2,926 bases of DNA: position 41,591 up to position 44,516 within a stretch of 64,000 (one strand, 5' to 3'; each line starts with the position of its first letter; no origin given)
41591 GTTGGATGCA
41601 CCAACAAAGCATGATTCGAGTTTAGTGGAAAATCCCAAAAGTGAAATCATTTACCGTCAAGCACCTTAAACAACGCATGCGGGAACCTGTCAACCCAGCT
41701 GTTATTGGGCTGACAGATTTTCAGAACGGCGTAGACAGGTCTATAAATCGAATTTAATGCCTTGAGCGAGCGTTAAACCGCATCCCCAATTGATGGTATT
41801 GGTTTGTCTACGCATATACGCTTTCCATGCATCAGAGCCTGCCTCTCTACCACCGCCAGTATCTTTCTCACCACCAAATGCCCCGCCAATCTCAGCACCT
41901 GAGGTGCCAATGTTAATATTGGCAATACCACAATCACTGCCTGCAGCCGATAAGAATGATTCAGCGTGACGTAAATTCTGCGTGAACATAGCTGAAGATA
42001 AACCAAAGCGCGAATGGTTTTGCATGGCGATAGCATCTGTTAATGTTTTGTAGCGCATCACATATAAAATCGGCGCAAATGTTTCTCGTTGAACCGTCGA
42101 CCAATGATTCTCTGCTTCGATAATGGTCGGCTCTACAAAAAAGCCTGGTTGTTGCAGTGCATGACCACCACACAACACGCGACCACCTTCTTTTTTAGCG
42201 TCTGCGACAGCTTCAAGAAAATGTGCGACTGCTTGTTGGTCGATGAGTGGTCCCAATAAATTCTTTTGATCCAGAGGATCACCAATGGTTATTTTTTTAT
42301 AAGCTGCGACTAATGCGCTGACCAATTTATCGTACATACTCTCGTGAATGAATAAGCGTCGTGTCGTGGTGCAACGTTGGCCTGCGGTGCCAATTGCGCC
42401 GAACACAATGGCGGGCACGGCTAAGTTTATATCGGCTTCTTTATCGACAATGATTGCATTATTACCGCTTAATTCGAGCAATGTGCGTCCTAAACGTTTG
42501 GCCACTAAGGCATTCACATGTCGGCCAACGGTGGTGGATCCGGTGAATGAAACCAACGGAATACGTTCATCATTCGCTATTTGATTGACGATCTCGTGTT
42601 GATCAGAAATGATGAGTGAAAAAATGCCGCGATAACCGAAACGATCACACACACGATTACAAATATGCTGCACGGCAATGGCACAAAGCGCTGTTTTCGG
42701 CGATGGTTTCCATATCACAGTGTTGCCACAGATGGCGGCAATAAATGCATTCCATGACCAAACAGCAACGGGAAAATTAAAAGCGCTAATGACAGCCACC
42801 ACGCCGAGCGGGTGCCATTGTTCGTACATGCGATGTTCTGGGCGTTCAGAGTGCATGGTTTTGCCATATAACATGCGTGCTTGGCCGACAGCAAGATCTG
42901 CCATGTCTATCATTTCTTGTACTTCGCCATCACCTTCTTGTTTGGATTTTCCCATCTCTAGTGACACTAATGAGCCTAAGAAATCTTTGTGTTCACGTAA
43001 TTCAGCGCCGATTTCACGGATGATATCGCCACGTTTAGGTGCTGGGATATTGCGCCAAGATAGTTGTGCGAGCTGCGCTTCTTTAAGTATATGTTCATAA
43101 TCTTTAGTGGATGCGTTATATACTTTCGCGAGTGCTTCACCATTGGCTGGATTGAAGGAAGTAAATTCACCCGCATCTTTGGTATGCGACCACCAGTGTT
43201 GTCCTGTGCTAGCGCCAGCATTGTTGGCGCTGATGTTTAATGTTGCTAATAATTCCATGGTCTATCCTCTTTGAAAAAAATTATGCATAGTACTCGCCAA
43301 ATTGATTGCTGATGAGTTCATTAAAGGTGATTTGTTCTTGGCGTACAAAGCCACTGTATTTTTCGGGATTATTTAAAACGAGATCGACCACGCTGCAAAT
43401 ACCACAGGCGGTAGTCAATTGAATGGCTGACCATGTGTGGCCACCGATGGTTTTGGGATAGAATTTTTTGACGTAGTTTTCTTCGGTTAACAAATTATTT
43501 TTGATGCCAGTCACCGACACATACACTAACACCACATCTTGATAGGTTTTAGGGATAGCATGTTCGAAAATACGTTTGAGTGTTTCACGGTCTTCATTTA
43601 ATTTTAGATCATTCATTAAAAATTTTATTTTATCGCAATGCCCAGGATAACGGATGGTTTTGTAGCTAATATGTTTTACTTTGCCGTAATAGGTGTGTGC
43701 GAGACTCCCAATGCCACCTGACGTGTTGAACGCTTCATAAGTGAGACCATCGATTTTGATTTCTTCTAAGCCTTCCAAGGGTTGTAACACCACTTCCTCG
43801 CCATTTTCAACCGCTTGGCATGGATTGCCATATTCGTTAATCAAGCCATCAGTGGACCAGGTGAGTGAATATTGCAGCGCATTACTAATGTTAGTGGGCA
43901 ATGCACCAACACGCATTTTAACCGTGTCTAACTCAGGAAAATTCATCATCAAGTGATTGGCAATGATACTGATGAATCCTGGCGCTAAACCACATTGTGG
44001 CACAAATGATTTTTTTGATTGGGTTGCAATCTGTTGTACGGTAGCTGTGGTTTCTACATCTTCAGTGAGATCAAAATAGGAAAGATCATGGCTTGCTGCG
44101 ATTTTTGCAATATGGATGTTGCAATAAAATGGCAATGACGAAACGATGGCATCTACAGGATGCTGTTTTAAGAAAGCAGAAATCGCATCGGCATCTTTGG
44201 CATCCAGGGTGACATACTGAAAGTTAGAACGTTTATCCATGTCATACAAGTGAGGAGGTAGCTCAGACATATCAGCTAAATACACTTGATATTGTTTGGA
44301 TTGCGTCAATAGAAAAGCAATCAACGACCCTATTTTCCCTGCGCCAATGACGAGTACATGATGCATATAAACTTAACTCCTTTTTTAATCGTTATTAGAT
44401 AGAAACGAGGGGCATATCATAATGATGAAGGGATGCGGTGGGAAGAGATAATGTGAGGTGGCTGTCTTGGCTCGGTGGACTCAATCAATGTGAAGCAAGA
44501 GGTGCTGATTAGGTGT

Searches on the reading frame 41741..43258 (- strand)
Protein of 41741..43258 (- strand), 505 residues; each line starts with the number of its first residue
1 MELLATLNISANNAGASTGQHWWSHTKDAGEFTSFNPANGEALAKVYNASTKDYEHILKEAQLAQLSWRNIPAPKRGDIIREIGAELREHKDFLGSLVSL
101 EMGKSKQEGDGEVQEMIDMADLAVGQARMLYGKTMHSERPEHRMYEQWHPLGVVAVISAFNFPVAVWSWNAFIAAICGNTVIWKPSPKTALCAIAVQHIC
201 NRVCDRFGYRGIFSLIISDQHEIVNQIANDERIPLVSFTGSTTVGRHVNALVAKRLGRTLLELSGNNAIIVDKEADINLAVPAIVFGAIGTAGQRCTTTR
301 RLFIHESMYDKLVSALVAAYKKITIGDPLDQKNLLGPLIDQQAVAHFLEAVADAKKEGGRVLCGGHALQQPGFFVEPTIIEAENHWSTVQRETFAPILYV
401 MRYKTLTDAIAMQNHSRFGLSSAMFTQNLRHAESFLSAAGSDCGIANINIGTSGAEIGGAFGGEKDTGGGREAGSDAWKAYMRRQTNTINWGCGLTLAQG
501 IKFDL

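Call 66: search_protein_families(library=pfam, proteins=[window:41741-43258:-], max_evalue=0.00001)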
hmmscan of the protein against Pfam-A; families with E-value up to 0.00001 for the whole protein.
window:41741-43258:- (505 aa): 1 family
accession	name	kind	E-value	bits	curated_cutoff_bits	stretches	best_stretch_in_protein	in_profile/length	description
PF00171.27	Aldedh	-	7.6e-137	457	23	1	26-486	4-460/461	Aldehyde dehydrogenase family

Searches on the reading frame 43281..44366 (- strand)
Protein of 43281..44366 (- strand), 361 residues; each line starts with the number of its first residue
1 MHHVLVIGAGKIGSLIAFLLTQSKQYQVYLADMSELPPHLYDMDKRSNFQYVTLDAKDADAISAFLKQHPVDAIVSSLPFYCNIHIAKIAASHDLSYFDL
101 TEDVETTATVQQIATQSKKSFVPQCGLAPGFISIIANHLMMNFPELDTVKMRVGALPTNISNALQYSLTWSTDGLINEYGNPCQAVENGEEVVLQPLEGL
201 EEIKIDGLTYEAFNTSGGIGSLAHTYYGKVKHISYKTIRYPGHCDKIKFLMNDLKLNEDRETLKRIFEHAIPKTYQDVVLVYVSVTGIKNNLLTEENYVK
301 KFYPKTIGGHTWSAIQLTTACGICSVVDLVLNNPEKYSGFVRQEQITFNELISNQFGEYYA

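Call 66: search_protein_families(library=pfam, proteins=[window:43281-44366:-], max_evalue=0.00001)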
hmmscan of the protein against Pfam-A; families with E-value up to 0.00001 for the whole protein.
window:43281-44366:- (361 aa): 2 families
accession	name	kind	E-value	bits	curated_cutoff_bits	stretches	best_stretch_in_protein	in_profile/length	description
PF16653.10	Sacchrp_dh_C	-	5.2e-21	76.4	31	1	126-352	1-252/265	Saccharopine dehydrogenase C-terminal domain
PF03435.24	Sacchrp_dh_NADP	-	2e-13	51.2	25.1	1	4-104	1-98/129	Saccharopine dehydrogenase NADP binding domain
